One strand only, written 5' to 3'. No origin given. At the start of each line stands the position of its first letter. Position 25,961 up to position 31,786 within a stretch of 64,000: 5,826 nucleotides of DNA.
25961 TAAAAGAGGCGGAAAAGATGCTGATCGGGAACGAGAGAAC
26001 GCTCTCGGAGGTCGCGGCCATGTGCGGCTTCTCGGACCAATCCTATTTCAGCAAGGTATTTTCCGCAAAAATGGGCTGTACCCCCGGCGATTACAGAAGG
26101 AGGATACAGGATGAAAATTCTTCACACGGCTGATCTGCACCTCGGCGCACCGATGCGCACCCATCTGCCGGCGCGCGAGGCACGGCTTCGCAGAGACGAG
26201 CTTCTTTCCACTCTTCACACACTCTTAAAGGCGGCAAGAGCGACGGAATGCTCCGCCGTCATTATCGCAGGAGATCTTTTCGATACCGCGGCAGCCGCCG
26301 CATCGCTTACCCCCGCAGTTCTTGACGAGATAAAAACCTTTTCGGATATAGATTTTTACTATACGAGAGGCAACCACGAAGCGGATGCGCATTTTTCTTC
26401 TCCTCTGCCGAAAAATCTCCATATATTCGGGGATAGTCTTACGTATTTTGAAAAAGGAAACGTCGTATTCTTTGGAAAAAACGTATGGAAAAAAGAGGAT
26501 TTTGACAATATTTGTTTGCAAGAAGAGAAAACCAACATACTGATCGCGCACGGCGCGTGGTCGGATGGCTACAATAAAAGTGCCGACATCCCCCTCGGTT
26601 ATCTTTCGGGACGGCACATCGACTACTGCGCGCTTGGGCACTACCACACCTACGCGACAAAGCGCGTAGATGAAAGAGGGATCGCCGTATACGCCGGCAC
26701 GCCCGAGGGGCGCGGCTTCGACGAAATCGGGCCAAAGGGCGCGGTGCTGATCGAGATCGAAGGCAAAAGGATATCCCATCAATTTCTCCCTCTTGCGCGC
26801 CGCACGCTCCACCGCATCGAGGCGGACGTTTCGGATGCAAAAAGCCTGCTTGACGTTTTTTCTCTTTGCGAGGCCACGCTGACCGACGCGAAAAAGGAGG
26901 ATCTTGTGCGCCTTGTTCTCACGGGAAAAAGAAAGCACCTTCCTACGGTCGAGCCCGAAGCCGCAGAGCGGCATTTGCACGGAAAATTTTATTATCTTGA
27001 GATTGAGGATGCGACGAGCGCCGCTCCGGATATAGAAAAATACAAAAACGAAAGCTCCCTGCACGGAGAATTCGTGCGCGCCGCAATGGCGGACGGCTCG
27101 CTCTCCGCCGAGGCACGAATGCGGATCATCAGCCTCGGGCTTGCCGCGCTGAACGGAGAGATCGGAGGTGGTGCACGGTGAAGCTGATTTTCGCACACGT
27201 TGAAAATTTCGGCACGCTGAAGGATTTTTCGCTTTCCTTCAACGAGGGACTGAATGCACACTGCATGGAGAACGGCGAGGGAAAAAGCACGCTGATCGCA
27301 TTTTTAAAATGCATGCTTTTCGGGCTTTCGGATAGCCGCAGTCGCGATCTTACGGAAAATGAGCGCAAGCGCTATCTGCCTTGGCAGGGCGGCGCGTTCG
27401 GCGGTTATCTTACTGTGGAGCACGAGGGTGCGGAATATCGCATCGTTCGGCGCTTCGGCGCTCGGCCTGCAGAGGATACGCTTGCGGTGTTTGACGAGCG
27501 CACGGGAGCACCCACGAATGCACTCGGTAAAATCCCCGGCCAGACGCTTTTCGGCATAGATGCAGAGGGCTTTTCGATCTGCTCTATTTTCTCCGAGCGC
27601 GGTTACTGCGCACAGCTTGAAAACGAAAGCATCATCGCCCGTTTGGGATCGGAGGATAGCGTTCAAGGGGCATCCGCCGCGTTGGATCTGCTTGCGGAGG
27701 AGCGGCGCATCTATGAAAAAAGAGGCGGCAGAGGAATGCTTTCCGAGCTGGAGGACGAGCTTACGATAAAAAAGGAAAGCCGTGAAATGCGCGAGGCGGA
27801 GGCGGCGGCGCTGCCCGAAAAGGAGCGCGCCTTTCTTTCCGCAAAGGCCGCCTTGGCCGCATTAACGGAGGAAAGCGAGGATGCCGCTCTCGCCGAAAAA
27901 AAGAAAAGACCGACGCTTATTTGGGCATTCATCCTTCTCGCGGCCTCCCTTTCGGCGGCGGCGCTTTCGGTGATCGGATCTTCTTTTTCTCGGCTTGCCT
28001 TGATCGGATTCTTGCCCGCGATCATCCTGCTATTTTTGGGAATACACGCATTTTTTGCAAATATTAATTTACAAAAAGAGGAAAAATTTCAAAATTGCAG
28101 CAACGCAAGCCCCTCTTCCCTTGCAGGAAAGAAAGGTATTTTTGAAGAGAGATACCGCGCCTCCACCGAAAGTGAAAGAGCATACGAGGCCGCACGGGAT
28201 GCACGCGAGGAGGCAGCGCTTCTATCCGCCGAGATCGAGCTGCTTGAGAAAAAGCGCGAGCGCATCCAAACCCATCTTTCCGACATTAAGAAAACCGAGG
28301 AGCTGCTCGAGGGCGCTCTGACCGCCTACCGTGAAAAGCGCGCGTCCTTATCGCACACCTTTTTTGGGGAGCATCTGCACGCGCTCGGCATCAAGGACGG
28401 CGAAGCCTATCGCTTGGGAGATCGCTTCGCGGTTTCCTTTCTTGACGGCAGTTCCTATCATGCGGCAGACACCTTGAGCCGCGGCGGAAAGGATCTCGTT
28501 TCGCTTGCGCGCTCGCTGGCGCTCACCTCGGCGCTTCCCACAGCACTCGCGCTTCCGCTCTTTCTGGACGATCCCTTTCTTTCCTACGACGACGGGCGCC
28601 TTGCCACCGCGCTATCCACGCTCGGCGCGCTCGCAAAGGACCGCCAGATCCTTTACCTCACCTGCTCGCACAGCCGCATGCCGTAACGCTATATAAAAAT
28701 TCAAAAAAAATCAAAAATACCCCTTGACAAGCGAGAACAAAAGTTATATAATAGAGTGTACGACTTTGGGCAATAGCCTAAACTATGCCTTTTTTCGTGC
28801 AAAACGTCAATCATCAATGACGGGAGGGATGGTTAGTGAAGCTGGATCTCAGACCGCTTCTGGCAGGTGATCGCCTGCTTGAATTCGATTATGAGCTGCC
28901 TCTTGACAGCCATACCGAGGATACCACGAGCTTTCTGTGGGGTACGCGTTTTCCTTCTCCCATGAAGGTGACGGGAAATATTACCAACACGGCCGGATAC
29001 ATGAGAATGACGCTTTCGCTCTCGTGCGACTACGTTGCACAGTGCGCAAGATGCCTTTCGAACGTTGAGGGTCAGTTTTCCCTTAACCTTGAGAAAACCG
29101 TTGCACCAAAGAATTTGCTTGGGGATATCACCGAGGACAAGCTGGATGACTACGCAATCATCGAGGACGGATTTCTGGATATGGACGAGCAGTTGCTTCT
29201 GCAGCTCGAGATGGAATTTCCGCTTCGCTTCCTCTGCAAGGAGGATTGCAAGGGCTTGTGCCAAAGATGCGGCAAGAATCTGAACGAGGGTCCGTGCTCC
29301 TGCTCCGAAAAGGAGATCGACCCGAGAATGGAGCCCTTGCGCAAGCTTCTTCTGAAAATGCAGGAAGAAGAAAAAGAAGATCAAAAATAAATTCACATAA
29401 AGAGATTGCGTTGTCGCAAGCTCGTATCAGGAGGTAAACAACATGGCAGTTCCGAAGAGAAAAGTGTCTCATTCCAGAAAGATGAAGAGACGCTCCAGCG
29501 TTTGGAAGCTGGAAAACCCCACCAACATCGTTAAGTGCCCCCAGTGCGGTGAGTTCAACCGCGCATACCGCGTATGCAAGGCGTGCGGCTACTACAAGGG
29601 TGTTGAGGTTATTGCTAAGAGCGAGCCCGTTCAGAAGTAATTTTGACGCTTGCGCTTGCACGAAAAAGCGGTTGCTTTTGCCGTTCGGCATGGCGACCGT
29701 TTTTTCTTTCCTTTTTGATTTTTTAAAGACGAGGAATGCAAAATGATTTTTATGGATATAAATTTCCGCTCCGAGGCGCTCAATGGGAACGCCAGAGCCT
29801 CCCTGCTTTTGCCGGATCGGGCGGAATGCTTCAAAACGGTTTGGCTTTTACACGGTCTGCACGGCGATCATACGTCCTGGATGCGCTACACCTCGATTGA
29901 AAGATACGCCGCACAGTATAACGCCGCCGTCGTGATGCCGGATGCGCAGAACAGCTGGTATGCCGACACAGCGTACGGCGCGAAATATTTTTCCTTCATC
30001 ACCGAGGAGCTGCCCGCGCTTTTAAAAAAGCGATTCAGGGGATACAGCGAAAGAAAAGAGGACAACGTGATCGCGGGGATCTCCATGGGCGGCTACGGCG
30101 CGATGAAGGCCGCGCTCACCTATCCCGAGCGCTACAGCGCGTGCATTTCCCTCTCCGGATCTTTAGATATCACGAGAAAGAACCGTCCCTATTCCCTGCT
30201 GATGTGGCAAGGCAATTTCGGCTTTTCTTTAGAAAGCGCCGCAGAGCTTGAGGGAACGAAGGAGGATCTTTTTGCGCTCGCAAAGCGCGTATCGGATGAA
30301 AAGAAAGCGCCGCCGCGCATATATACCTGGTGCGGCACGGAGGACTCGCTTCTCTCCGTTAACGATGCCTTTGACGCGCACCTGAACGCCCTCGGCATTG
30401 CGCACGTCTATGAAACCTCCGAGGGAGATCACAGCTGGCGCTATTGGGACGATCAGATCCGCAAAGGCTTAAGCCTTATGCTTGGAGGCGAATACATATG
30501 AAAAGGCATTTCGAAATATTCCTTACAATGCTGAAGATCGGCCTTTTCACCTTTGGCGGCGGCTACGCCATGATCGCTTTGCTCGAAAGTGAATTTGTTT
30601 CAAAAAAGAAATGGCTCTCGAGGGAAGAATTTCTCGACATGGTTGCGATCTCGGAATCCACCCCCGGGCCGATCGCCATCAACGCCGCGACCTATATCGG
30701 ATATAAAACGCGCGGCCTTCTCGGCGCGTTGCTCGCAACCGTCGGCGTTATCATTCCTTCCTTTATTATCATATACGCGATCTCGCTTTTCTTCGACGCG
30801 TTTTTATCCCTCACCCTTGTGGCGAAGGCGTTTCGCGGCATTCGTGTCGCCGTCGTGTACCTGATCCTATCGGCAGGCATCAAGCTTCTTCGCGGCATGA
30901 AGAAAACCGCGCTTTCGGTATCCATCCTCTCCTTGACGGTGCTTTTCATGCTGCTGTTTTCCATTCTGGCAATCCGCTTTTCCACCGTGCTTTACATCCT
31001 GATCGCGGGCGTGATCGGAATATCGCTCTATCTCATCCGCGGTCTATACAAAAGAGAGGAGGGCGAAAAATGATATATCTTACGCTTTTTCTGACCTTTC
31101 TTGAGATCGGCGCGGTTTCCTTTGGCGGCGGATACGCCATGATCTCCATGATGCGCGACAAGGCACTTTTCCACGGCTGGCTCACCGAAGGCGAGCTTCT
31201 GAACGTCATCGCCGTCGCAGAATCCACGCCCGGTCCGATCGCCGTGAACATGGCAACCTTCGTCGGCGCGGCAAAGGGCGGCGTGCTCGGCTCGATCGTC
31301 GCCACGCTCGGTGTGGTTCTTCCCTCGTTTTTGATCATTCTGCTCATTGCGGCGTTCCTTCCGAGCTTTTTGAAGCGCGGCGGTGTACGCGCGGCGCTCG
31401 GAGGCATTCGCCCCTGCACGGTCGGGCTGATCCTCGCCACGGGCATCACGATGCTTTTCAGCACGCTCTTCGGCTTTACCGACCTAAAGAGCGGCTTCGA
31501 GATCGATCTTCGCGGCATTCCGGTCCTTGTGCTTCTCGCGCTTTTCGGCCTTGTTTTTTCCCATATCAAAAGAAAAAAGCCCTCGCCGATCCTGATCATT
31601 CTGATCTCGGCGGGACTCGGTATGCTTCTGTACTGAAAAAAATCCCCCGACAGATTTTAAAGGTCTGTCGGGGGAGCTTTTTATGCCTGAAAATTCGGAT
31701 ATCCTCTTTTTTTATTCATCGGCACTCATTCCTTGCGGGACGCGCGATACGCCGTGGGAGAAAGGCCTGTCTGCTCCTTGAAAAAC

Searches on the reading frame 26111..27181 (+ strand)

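Call 26: search_protein_families(library=pfam, proteins=[window:26111-27181:+], max_evalue=0.001)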
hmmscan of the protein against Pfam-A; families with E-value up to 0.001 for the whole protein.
window:26111-27181:+ (356 aa): 2 families
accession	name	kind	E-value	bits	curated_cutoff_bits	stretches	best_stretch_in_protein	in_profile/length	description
PF00149.33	Metallophos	-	4.7e-14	53.7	21.5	1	1-181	1-191/191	Calcineurin-like phosphoesterase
PF12850.12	Metallophos_2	-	9.5e-08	32.6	27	1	1-216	1-151/154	Calcineurin-like phosphoesterase superfamily domain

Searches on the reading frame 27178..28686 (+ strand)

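Call 26: search_protein_families(library=pfam, proteins=[window:27178-28686:+], max_evalue=0.001)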
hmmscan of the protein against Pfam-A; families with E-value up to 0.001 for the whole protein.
window:27178-28686:+ (502 aa): 3 families
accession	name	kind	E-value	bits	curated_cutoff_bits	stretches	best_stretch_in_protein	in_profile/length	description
PF13476.12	AAA_23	-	1.8e-10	42.3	27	1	7-208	3-176/201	AAA domain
PF13175.12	AAA_15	-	1.3e-05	25.4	32.1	1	1-47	1-47/374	AAA ATPase domain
PF02463.25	SMC_N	-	4.3e-05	23.5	40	0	343-498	69-199/220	RecF/RecN/SMC N terminal domain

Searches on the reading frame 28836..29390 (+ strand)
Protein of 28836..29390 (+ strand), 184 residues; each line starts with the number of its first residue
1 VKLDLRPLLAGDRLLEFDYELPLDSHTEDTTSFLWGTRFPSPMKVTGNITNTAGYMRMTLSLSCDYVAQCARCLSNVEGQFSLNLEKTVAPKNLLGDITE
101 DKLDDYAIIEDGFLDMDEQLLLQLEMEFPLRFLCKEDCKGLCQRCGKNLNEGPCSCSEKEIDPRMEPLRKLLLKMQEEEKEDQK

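Call 26: search_protein_families(library=pfam, proteins=[window:28836-29390:+], max_evalue=0.001)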
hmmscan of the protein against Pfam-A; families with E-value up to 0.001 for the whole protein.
window:28836-29390:+ (184 aa): 1 family
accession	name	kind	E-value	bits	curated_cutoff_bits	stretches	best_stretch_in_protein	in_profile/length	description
PF02620.22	YceD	-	4.2e-23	82.1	33.2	1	59-171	2-118/119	Large ribosomal RNA subunit accumulation protein YceD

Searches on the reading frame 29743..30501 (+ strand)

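Call 54: search_protein_families(library=pfam, proteins=[window:29743-30501:+])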
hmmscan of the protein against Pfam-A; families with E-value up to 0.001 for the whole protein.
window:29743-30501:+ (252 aa): 5 families
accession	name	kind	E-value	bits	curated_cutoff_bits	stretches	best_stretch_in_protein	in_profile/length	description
PF00756.26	Esterase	-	3.8e-27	96.1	22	1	10-241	1-246/251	Putative esterase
PF00561.26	Abhydrolase_1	-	1.3e-06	28.7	25.8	1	32-156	2-124/245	alpha/beta hydrolase fold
PF12146.15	Hydrolase_4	-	3.4e-05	23.7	27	1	36-150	7-120/239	Serine aminopeptidase, S33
PF02230.22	Abhydrolase_2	-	5.7e-05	23.5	23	0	81-145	81-144/217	Phospholipase/Carboxylesterase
PF00326.27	Peptidase_S9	-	0.00057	19.9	22.6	0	107-204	65-158/213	Prolyl oligopeptidase family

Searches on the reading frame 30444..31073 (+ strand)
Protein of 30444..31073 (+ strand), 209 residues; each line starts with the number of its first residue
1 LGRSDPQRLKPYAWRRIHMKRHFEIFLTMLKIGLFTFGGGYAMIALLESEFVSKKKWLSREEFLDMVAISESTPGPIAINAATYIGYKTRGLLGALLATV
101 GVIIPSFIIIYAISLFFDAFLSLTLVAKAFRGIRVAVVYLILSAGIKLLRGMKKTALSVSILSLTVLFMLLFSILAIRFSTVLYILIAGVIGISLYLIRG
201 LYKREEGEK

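Call 54: search_protein_families(library=pfam, proteins=[window:30444-31073:+])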
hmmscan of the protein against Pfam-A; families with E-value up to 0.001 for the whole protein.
window:30444-31073:+ (209 aa): 1 family
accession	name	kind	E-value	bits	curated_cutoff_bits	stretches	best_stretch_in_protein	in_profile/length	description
PF02417.20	Chromate_transp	-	1.3e-52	178.6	28.6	1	23-193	1-166/166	Chromate transporter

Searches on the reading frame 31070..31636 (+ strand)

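Call 54: search_protein_families(library=pfam, proteins=[window:31070-31636:+])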
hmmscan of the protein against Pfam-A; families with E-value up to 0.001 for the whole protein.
window:31070-31636:+ (188 aa): 1 family
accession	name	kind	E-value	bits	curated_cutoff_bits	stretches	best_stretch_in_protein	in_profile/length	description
PF02417.20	Chromate_transp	-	1.3e-44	152.6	28.6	1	4-185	1-166/166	Chromate transporter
